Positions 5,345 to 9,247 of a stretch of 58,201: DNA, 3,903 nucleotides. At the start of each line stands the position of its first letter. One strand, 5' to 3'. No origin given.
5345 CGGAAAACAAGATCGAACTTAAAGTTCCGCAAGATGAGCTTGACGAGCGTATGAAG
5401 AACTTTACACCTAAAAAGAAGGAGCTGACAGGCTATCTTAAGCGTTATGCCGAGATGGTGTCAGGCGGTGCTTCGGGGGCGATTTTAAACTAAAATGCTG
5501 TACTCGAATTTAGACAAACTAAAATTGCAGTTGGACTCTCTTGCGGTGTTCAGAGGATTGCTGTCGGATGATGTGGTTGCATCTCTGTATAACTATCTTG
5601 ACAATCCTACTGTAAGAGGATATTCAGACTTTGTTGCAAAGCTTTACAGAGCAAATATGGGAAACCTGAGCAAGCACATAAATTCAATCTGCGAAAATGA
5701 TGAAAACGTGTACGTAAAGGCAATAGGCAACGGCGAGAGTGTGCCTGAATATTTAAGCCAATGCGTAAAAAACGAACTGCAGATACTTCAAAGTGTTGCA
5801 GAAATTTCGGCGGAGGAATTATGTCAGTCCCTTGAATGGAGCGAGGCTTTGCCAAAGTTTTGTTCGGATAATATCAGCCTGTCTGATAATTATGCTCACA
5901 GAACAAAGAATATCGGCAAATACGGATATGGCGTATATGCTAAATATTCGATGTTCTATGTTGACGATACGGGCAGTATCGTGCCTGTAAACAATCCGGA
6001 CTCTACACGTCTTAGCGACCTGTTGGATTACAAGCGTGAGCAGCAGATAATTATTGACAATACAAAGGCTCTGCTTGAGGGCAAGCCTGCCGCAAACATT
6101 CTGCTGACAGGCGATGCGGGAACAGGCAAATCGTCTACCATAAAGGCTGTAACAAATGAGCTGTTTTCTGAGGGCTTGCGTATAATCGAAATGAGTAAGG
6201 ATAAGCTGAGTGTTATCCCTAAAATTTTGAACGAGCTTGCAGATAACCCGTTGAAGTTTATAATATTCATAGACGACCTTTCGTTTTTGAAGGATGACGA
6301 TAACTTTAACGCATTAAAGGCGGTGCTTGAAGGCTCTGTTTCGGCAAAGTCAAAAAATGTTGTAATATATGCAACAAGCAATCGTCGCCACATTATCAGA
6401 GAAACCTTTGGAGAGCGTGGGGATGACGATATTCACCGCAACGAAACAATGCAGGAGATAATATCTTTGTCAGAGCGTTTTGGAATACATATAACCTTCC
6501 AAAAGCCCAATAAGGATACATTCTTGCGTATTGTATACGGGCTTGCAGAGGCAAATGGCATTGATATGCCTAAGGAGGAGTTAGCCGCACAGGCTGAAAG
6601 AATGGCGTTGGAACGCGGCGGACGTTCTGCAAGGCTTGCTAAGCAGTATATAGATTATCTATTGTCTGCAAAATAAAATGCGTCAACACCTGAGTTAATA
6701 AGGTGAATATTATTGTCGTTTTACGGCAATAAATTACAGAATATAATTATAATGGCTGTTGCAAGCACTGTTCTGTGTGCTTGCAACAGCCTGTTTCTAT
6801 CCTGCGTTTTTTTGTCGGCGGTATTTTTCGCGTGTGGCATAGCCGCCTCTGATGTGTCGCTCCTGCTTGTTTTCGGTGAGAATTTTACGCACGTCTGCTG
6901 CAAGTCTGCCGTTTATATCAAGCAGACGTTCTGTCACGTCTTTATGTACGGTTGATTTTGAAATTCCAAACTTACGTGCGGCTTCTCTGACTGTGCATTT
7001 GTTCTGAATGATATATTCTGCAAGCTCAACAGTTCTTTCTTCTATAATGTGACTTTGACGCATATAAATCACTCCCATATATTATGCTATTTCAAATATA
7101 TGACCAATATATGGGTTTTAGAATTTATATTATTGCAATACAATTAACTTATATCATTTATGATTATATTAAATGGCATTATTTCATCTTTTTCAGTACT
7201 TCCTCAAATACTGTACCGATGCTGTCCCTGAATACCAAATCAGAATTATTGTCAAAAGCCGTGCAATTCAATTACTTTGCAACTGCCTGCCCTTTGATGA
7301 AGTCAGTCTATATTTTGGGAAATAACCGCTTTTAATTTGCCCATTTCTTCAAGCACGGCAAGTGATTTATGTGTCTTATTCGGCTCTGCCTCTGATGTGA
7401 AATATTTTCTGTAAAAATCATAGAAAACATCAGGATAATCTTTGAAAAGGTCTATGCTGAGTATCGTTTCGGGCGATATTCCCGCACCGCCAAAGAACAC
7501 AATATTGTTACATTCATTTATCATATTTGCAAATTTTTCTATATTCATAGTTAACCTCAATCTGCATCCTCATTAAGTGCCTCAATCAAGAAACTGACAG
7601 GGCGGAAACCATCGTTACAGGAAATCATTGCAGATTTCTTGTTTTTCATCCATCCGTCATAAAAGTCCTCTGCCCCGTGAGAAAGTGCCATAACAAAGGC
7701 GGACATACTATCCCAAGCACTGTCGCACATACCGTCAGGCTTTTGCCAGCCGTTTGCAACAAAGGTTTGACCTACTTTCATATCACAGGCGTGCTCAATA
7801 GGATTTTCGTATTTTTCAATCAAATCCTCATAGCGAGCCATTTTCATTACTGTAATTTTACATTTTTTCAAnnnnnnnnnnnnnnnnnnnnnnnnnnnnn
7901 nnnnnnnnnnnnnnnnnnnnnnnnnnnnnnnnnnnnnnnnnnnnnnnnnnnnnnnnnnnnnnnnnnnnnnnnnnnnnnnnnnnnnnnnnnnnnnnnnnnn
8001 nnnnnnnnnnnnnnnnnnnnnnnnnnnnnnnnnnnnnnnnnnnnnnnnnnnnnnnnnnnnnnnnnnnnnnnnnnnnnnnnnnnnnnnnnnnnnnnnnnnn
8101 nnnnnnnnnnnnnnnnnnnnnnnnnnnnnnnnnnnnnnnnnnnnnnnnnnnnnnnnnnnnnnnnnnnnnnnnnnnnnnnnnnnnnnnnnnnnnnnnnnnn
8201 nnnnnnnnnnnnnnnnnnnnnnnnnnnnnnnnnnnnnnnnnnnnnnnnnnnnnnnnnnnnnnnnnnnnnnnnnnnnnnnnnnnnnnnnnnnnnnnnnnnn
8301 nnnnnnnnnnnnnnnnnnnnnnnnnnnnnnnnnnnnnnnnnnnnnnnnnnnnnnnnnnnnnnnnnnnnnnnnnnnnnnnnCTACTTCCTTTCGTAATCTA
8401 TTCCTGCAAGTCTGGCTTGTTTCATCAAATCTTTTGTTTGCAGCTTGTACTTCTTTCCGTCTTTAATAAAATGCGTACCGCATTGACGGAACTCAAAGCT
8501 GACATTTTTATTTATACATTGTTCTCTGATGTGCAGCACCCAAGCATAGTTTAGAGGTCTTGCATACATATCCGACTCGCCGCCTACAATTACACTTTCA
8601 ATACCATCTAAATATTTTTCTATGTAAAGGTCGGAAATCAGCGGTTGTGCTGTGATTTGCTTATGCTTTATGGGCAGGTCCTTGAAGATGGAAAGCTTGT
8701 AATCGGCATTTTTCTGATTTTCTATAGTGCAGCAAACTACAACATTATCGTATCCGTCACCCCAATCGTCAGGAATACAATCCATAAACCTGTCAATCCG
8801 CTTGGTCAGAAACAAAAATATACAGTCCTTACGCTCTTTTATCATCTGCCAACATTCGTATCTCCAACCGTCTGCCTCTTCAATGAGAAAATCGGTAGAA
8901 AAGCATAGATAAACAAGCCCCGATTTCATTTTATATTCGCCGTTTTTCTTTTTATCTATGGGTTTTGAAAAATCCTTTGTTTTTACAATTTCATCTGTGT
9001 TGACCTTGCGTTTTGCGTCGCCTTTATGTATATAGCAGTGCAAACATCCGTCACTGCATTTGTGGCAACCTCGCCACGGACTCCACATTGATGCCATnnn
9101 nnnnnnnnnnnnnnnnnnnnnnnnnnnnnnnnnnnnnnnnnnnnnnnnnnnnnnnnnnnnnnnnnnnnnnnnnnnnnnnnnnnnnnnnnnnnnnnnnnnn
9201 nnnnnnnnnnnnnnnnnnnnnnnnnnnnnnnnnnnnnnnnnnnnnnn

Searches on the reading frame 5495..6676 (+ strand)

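Call 54: search_protein_families(library=pfam, proteins=[window:5495-6676:+], max_evalue=0.01)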
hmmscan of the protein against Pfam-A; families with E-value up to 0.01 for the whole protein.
window:5495-6676:+ (393 aa): 9 families
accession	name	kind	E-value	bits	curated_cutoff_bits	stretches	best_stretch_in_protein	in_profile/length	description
PF05673.19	DUF815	-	2.8e-84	282.6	23.8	1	157-391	11-247/249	Protein of unknown function (DUF815)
PF00004.35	AAA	-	4.7e-09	37.2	21.2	1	202-304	1-117/131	ATPase family associated with various cellular activities (AAA)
PF13191.12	AAA_16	-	5.7e-06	27.4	32.6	1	181-231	5-56/167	AAA ATPase domain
PF20720.3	nSTAND3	-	1.1e-05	25.6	27.2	1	201-325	19-137/155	Novel STAND NTPase 3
PF25199.1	nSTAND_NTPase5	-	0.00011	22.5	34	1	190-267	32-110/145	Novel STAND NTPase 5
PF13401.12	AAA_22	-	0.00062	20.5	27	1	199-248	5-58/130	AAA domain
PF12775.13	AAA_7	-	0.00072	19.6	25.8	0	200-231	34-65/181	P-loop containing dynein motor region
PF13604.12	AAA_30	-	0.003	17.8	27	1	199-234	18-53/191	AAA domain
PF13555.12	AAA_29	-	0.0087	16.2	27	0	198-223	21-46/61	P-loop containing region of AAA domain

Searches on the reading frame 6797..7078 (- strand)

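Call 11: search_protein_families(library=pfam, proteins=[window:6797-7078:-], max_evalue=0.001)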
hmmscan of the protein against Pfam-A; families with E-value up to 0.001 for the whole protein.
window:6797-7078:- (93 aa): 3 families
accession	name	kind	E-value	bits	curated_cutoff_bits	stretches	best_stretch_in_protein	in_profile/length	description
PF12116.14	SpoIIID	-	6.5e-37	126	27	1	11-89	3-81/82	Stage III sporulation protein D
PF05225.22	HTH_psq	-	4.5e-05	23.5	20.4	1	21-46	10-35/45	helix-turn-helix, Psq domain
PF13518.12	HTH_28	-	0.00019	21.9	25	1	19-44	5-29/52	Helix-turn-helix domain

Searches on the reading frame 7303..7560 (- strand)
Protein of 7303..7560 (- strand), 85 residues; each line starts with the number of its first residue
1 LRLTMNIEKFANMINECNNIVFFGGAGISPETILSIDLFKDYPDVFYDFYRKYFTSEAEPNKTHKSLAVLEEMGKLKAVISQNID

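Call 11: search_protein_families(library=pfam, proteins=[window:7303-7560:-], max_evalue=0.001)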
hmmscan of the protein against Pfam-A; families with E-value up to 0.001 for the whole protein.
window:7303-7560:- (85 aa): 1 family
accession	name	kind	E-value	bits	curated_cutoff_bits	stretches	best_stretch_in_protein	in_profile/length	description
PF02146.23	SIR2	-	5e-11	43.3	24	1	29-85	31-87/180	Sir2 family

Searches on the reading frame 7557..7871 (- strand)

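Call 11: search_protein_families(library=pfam, proteins=[window:7557-7871:-], max_evalue=0.001)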
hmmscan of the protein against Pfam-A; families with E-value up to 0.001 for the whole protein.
window:7557-7871:- (104 aa): 0 families

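Call 55: search_protein_families(library=ncbifam, proteins=[window:7557-7871:-], max_evalue=0.01)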
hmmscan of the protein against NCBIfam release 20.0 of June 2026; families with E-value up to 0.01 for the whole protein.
window:7557-7871:- (104 aa): 1 family
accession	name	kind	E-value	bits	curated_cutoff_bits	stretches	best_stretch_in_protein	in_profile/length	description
TIGR04076.1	TIGR04076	subfamily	3.9e-30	104.2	33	1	1-100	1-90/91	TIGR04076 family protein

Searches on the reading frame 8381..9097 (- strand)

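Call 11: search_protein_families(library=pfam, proteins=[window:8381-9097:-], max_evalue=0.001)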
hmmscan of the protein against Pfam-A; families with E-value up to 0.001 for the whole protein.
window:8381-9097:- (238 aa): 1 family
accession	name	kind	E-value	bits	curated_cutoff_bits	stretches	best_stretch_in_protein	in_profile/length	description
PF07505.17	DUF5131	-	4.3e-37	128.4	28.9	1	3-218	9-227/243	Protein of unknown function (DUF5131)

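Call 55: search_protein_families(library=ncbifam, proteins=[window:8381-9097:-], max_evalue=0.01)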
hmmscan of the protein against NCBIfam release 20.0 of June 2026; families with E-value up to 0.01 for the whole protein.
window:8381-9097:- (238 aa): 2 families
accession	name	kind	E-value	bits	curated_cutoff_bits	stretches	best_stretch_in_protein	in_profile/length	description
TIGR04471.1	rSAM_mob_pairA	equivalog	2.8e-09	36.8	355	1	14-200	16-191/220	radical SAM mobile pair protein A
TIGR04340.1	rSAM_ACGX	hypoth_equivalog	0.002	17.4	400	0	11-36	10-35/341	radical SAM/SPASM domain protein, ACGX system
